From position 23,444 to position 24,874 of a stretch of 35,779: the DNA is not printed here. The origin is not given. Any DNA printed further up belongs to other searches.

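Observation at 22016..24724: Four-gene non-canonical module sits between mraY and ftsW, where murD normally lies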

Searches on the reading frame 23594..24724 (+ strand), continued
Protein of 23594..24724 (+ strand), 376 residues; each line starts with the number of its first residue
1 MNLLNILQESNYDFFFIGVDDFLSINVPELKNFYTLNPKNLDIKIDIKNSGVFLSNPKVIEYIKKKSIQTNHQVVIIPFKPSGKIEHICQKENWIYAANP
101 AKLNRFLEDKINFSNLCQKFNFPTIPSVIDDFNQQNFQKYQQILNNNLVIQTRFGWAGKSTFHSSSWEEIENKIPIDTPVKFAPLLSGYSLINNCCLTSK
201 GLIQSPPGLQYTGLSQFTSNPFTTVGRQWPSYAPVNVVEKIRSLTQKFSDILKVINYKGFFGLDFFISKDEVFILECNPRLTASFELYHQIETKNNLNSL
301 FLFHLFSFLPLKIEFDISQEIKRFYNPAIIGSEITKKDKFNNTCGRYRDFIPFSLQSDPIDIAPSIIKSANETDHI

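Call 46: find_related_loci(query=A2, collection=genome_contigs, flank=8000)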
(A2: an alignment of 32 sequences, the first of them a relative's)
Query A2 (450 aa) in genome_contigs; peptide patterns used: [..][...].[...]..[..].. (x = any residue, [..] = any of these).
282 stretches matched a pattern; 229 encode a relative of the query (tblastn E <= 1e-3); the best 80 are kept; 80 distinct loci.
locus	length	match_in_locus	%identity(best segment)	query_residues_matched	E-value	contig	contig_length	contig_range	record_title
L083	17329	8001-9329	52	5-448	8e-161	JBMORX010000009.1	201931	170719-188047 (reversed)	MAG: Patescibacteria group bacterium isolate Betzabe_MAG191 MAG191_9, whole genome shotgun sequence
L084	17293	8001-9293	45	7-433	2e-121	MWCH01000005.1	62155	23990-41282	MAG: Microgenomates group bacterium ADurb.Bin219 BWY24_contig000005, whole genome shotgun sequence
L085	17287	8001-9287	44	8-446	2e-119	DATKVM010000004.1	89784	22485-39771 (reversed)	MAG TPA_asm: Patescibacteria group bacterium isolate SMAG_U14133 k141_602992, whole genome shotgun sequence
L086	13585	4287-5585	42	7-447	7e-109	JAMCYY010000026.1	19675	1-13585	MAG: Patescibacteria group bacterium isolate FK_Sedi_B_Bin.329 NODE_9668_length_19675_cov_2.86587, whole genome shotgun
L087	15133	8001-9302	42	11-446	8e-106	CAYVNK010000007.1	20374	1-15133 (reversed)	MAG TPA_asm: uncultured Gammaproteobacteria bacterium isolate binchicken_co387_100 genome assembly, contig: NODE_2608_le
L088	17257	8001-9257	41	8-419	2e-101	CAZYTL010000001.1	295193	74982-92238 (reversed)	MAG TPA_asm: uncultured Gammaproteobacteria bacterium isolate SRP323688_co1_138 genome assembly, contig: NODE_51_length_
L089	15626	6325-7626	38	13-448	1e-100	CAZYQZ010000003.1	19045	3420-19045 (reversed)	MAG TPA_asm: uncultured Gammaproteobacteria bacterium isolate SRP292972_co1_80 genome assembly, contig: NODE_1318_length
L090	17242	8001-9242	39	4-425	3e-98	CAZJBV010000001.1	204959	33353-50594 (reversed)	MAG TPA_asm: uncultured Gammaproteobacteria bacterium isolate binchicken_co144_1014 genome assembly, contig: NODE_129_le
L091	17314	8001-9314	38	1-439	2e-95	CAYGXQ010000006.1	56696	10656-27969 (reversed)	MAG TPA_asm: uncultured Gammaproteobacteria bacterium isolate ERP119294_co1_458 genome assembly, contig: NODE_544_length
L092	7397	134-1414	36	12-439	4e-91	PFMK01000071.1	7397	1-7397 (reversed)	MAG: Candidatus Gottesmanbacteria bacterium CG_4_10_14_0_8_um_filter_37_24 CG_4_10_14_0.8_um_filter_scaffold_10343_c, wh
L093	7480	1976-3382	36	5-449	4e-89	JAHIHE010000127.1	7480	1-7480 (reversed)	MAG: Patescibacteria group bacterium isolate KR11_N3.mb.38 KR11_N3.mb.38_k141_261323, whole genome shotgun sequence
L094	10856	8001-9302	36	5-439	1e-88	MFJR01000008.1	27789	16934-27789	MAG: Candidatus Gottesmanbacteria bacterium RIFCSPLOWO2_01_FULL_39_12b rifcsplowo2_01_scaffold_2560, whole genome shotgu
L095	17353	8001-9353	34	2-447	4e-87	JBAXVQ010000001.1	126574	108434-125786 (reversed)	MAG: bacterium isolate ELA691 MAG691_1, whole genome shotgun sequence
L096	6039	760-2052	36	2-437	8e-87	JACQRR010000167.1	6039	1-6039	MAG: Candidatus Roizmanbacteria bacterium isolate NC_groundwater_1364_Ag_S-0.2um_37_64 S_p2_S4_coassembly_k141_3978639,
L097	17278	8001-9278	37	12-439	3e-86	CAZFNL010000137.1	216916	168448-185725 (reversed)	MAG TPA_asm: uncultured Gammaproteobacteria bacterium isolate SRP271791_co1_7 genome assembly, contig: k141_45435, whole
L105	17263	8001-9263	36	11-439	2e-82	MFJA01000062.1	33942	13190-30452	MAG: Candidatus Gottesmanbacteria bacterium RBG_16_37_8 RBG_16_scaffold_5865, whole genome shotgun sequence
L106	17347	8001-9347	36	5-450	4e-82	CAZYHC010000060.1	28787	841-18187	MAG TPA_asm: uncultured Anaerolineales bacterium isolate binchicken_co294_99 genome assembly, contig: NODE_2034_length_2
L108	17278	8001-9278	34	12-439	8e-78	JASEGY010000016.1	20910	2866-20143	MAG: bacterium isolate Yes70-08 NODE_16_length_20910_cov_385.754795, whole genome shotgun sequence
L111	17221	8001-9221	35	10-420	5e-76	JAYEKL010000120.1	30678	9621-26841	MAG: Patescibacteria group bacterium isolate MAG138 MAG138_120, whole genome shotgun sequence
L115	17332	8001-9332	35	7-449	1e-73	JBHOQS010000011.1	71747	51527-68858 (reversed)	MAG: Chloroflexota bacterium isolate A0_26 coassembly_Ak141_54202, whole genome shotgun sequence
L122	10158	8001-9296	31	11-443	6e-67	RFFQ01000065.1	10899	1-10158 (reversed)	MAG: Gemmatimonadetes bacterium isolate J002 k99_406323, whole genome shotgun sequence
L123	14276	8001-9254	32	9-429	1e-66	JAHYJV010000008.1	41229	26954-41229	MAG: Patescibacteria group bacterium isolate KA31 NODE_545_length_41229_cov_181.617002, whole genome shotgun sequence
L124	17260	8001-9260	32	9-439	3e-66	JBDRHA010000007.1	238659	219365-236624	MAG: Candidatus Shapirobacteria bacterium isolate MEGAHIT-group-1.477 k141_1291627, whole genome shotgun sequence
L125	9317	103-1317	33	22-418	3e-66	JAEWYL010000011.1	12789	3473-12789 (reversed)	MAG: Chloroflexota bacterium isolate OH_SFB_172 k127_1107988, whole genome shotgun sequence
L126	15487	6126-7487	29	13-421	1e-65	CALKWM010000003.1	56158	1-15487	MAG TPA_asm: uncultured bacterium isolate SRR6007446_bin.40_CONCOCT_v1.1_MAG genome assembly, contig: ERZ724100.208, who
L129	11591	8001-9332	32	11-448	5e-69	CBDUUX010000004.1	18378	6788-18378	MAG TPA_asm: uncultured bacterium isolate SRR22302361_binner23_Refined_116 genome assembly, contig: ERZ25748748.1276, wh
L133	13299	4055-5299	33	8-430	2e-63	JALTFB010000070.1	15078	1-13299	MAG: Candidatus Shapirobacteria bacterium isolate S014_metabat2_scaf2bin.074 S014_NODE_858_length_15078_cov_2.940874, wh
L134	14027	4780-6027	33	6-420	8e-68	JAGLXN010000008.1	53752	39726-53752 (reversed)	MAG: Candidatus Parcubacteria bacterium isolate RS_12_54 ZL285.bin.54.fa_8, whole genome shotgun sequence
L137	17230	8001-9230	30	10-418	4e-62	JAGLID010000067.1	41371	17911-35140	MAG: Candidatus Paceibacterota bacterium isolate RS_2_29 ROV157_2.bin.29.fa_67, whole genome shotgun sequence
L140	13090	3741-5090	29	12-438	4e-61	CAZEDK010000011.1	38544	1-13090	MAG TPA_asm: uncultured Candidatus Peribacteria bacterium isolate SRP090828_co2_72 genome assembly, contig: NODE_356_len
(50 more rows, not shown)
